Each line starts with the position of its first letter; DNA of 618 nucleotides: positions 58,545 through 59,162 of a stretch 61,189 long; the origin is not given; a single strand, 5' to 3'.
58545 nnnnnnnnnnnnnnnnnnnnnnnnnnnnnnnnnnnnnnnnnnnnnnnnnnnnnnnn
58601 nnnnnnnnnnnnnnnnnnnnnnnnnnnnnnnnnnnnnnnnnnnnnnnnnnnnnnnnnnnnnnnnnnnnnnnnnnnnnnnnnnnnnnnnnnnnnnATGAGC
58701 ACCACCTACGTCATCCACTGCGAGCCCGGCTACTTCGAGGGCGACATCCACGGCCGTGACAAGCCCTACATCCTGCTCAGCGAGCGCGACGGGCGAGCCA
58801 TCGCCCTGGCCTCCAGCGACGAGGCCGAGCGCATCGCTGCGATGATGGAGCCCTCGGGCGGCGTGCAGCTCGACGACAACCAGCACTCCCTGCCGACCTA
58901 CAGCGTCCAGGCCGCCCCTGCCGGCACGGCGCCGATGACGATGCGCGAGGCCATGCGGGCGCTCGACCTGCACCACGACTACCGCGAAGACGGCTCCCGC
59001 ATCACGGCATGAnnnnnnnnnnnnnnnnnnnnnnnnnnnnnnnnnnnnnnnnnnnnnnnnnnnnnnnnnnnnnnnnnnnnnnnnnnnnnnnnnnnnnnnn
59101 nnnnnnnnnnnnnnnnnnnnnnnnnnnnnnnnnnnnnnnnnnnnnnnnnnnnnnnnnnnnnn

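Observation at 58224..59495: Reverse-oriented four-gene cassette with the hallmarks of an anti-defence (acr-aca-like) or immI-like locus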

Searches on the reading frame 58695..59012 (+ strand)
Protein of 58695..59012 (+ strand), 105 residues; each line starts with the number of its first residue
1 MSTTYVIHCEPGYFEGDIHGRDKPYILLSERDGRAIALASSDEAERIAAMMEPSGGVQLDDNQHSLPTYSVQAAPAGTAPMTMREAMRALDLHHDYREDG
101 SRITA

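Call 7: search_protein_families(library=pfam, max_evalue=1, proteins=[window:58695-59012:+])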
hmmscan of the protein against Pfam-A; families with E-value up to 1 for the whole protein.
window:58695-59012:+ (105 aa): 0 families

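Call 8: search_protein_families(library=phrogs, max_evalue=1, proteins=[window:58695-59012:+])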
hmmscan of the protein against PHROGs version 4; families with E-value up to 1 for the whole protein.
window:58695-59012:+ (105 aa): 0 families

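Call 14: find_related_loci(query=window:58695-59012:+, collection=viral_contigs, flank=6000)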
Query window:58695-59012:+ (105 aa) in viral_contigs; peptide patterns used: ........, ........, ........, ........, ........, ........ (x = any residue, [..] = any of these).
24 stretches matched a pattern, but none encodes a relative of the query by tblastn (E <= 1e-3).

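Call 16: find_encoding_contigs(protein=window:58695-59012:+, flank=8000, max_places=8)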
Protein window:58695-59012:+ (105 aa): 2 contigs read that carry it; 2 places shown.
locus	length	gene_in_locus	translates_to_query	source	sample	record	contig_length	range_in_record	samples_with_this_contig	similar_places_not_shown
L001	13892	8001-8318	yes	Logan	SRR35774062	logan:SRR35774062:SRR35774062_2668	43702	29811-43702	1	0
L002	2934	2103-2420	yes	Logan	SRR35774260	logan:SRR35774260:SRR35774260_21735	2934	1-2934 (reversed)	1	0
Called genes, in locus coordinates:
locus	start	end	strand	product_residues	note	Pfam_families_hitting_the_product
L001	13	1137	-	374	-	PF13252:Phage_capsid_3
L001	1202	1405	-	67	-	-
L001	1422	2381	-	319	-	-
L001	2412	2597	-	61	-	-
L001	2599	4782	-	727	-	PF16510:P22_portal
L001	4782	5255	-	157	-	-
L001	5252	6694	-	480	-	PF03237:Terminase_6N, PF17289:Terminase_6C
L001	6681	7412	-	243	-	PF20901:Sf6_terminase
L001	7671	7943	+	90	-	-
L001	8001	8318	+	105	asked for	-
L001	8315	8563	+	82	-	-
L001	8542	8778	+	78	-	-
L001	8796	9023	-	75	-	-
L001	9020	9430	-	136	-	-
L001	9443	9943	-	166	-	-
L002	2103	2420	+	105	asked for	-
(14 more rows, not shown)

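Call 18: find_homologous_proteins(query=window:58695-59012:+, max_evalue=0.01)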
Query window:58695-59012:+ (105 aa): 3 proteins with E <= 0.01 among 6 candidates.
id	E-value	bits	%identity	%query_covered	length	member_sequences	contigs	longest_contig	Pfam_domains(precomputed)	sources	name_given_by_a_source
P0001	1.0e-63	230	100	100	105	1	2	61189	-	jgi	jgi:hypothetical protein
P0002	5.4e-47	176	77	100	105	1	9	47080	-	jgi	jgi:hypothetical protein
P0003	5.9e-39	150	69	100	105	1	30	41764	-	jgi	jgi:hypothetical protein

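Call 19: find_encoding_contigs(protein=P0002, flank=6000, max_places=6)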
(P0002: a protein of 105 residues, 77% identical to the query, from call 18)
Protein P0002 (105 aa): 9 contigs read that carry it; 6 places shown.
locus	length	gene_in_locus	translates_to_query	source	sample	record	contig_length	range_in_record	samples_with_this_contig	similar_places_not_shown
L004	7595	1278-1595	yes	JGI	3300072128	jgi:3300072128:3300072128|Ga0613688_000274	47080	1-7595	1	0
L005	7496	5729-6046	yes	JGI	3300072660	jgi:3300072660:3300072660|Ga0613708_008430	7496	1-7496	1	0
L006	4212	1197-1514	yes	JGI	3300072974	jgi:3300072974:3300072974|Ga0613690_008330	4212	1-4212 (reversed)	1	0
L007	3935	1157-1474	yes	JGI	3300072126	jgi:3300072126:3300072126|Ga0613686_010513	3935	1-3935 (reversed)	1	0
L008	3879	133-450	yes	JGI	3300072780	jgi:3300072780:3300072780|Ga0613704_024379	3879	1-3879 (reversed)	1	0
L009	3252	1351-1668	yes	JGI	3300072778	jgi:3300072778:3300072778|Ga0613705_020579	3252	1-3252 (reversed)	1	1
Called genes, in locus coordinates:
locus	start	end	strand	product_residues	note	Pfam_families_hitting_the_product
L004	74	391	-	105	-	PF01844:HNH (weak)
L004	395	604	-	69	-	-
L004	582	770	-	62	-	-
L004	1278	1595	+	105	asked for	-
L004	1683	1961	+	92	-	-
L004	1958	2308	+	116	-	-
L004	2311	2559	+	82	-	-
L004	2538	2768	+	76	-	-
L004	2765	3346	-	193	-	-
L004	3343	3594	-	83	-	-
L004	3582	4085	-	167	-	-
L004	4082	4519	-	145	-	-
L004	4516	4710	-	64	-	-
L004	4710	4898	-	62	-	-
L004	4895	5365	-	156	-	PF07105:DUF1367 (weak)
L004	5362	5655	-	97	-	-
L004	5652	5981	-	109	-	-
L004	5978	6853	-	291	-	-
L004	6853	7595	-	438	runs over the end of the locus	PF01555:N6_N4_Mtase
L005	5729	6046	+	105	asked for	-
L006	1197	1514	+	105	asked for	-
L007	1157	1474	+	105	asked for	-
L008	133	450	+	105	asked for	-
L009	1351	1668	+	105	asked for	-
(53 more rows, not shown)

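Call 20: find_encoding_contigs(protein=P0003, flank=6000, max_places=8)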
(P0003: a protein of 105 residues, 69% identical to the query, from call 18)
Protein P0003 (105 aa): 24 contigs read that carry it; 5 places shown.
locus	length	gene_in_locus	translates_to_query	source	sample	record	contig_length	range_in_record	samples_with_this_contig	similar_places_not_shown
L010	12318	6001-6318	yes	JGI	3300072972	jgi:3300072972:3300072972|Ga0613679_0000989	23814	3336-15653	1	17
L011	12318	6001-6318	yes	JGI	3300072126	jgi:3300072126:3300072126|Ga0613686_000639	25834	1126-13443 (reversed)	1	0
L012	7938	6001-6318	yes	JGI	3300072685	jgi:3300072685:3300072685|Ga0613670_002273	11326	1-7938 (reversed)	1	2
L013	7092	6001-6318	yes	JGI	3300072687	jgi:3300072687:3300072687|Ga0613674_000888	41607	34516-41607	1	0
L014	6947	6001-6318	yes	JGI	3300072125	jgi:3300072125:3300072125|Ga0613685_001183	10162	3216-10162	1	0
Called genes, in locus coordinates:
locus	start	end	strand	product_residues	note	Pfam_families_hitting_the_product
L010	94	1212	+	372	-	PF00078:RVT_1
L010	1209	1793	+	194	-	-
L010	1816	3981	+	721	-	PF02195:ParB_N, PF17762:HTH_ParB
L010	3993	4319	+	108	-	-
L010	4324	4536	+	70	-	-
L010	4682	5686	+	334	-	PF00589:Phage_integrase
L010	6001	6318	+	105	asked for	-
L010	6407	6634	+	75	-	-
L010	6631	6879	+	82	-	-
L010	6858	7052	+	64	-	-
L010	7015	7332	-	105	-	PF23793:LysC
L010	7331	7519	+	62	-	-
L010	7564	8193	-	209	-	PF00182:Glyco_hydro_19 (faint)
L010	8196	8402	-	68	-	-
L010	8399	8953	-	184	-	-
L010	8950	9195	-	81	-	-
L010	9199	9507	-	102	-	-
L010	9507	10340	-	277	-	PF23140:Gp80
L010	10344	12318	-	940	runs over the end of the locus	PF24801:FNIII-A_GpJ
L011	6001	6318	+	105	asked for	-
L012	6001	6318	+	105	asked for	-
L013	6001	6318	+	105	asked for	-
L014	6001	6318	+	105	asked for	-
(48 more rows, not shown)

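Call 32: search_solved_structures(query=window:58695-59012:+, max_evalue=10)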
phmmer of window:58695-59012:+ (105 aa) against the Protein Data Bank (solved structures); distinct sequences matched with E-value up to 10: 1.
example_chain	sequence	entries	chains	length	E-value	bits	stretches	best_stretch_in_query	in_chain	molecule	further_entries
9nx3_A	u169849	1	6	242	0.064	16.8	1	52-101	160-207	Capsid decoration protein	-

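Call 47: search_protein_families(library=ncbifam, max_evalue=1, proteins=[window:58695-59012:+, L004:1958-2308:+, L010:6407-6634:+, L010:6858-7052:+])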
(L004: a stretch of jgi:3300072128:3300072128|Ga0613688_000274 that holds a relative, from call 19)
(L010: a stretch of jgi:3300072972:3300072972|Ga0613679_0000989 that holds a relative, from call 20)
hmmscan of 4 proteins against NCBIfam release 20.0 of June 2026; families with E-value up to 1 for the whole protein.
window:58695-59012:+ (105 aa): 0 families

L004:1958-2308:+ (116 aa): 1 family
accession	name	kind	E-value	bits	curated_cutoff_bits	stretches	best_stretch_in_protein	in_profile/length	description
TIGR05002.1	NxxGxxAF_repeat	domain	0.18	11.8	50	1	85-114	9-41/57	choice-of-anchor tandem repeat NxxGxxAF-containing protein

L010:6407-6634:+ (75 aa): 0 families

L010:6858-7052:+ (64 aa): 0 families

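Call 48: search_protein_families(library=padloc, max_evalue=1, proteins=[window:58695-59012:+, L004:1958-2308:+, L010:6407-6634:+, L010:6858-7052:+])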
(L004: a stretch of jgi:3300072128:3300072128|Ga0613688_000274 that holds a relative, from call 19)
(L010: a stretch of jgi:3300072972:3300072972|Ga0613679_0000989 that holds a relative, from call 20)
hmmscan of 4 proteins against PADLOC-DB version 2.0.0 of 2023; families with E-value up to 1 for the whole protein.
window:58695-59012:+ (105 aa): 0 families

L004:1958-2308:+ (116 aa): 0 families

L010:6407-6634:+ (75 aa): 0 families

L010:6858-7052:+ (64 aa): 0 families

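Call 77: predict_structure(alignment_id=A4)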
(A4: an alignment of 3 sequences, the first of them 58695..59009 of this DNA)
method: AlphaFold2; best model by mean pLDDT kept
length: 105 residues; sequences in the alignment: 3
mean_pLDDT: 80.1   pTM: 0.72
mean pLDDT of the five models: 80.1, 79.9, 78.6, 71.4, 57.1
residues with pLDDT >= 90: 37; 70-90: 43; 50-70: 18; < 50: 7
segments of 3 or more residues with pLDDT < 50: 55-59
pLDDT, mean of each block of 10 residues (from residue 1): 86 61 81 91 91 55 70 91 90 85 77
secondary structure, 60 per line:
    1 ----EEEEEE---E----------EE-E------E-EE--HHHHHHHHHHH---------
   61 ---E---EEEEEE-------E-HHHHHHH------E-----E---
elements in order: E5-10 H41-51 E68-73 H83-89

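Call 82: fold_search(model_id=the predicted structure, library=pdb)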
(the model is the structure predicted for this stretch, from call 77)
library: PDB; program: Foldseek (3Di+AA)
matches with E <= 10: 39; with E <= 0.001: 0
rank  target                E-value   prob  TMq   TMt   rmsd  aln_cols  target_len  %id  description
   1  6up7_B                2.0e+00  0.01  0.13  0.06  14.7        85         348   12  neurotensin receptor and arrestin2 complex (released 2020-02-26)
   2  5flg_A                2.6e+00  0.04  0.28  0.15  15.5       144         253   10  Crystal structure of the 6-carboxyhexanoate-CoA ligase (BioW)from Bacillus subtilis in complex with AMPPNP (released 2016-11-16)
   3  9mba_C                2.6e+00  0.01  0.14  0.07  13.8        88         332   11  Cryo-EM structure of complex of transducer-bound GPCR (released 2025-10-01)
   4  1koo_A                3.3e+00  0.04  0.27  0.14  14.3       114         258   12  THE CRYSTAL STRUCTURE AND MUTATIONAL ANALYSIS OF A NOVEL RNA-BINDING DOMAIN FOUND IN THE HUMAN TAP NUCLEAR MRNA EXPORT (released 2002-02-27)
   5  5a3l_C                3.8e+00  0.01  0.12  0.07  17.4        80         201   10  Structure of Cea1A in complex with N-Acetylglucosamine (released 2016-06-29)
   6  4e6z                  4.9e+00  0.08  0.33  0.19   6.0        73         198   12  Tic22 from Plasmodium falciparum (released 2012-10-10)
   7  5u6f                  4.9e+00  0.02  0.19  0.08  10.1        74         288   14  Bacterial adhesin from Mobiluncus mulieris containing intramolecular disulfide, isopeptide, and ester bond cross-links ( (released 2018-06-13)
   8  7ffe_N                4.9e+00  0.01  0.13  0.04  29.2        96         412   12  Cryo-EM structure of VEEV VLP (released 2021-10-20)
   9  7fd4_A                5.2e+00  0.01  0.14  0.04   8.6        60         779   17  A complete three-dimensional structure of the Lon protease translocating a protein substrate (conformation 1) (released 2021-11-03)
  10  5g1f_A                5.6e+00  0.07  0.32  0.17   5.4        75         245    7  Crystal structure of the 6-carboxyhexanoate-CoA ligase (BioW)from Bacillus subtilis in complex with coenzyme A (released 2017-03-08)
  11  6k3f_F                5.6e+00  0.01  0.12  0.06  13.3        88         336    9  Crystal Structure of beta-Arrestin 2 in Complex with CXCR7 Phosphopeptide (released 2020-06-10)
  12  5hwc                  6.0e+00  0.01  0.19  0.19   8.9       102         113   12  Aspergillus fumigatus FKBP12 P90G protein bound with FK506 in P212121 space group (released 2016-09-14)
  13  3bre_A                6.0e+00  0.01  0.22  0.11  11.1       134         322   13  Crystal Structure of P.aeruginosa PA3702 (released 2008-04-01)
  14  4qts_C                6.4e+00  0.01  0.16  0.12  17.0       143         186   10  Crystal structure of Csm3-Csm4 subcomplex in the type III-A CRISPR-Cas interference complex (released 2014-12-24)
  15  5a3l_D                6.4e+00  0.01  0.12  0.07  15.5        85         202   10  Structure of Cea1A in complex with N-Acetylglucosamine (released 2016-06-29)
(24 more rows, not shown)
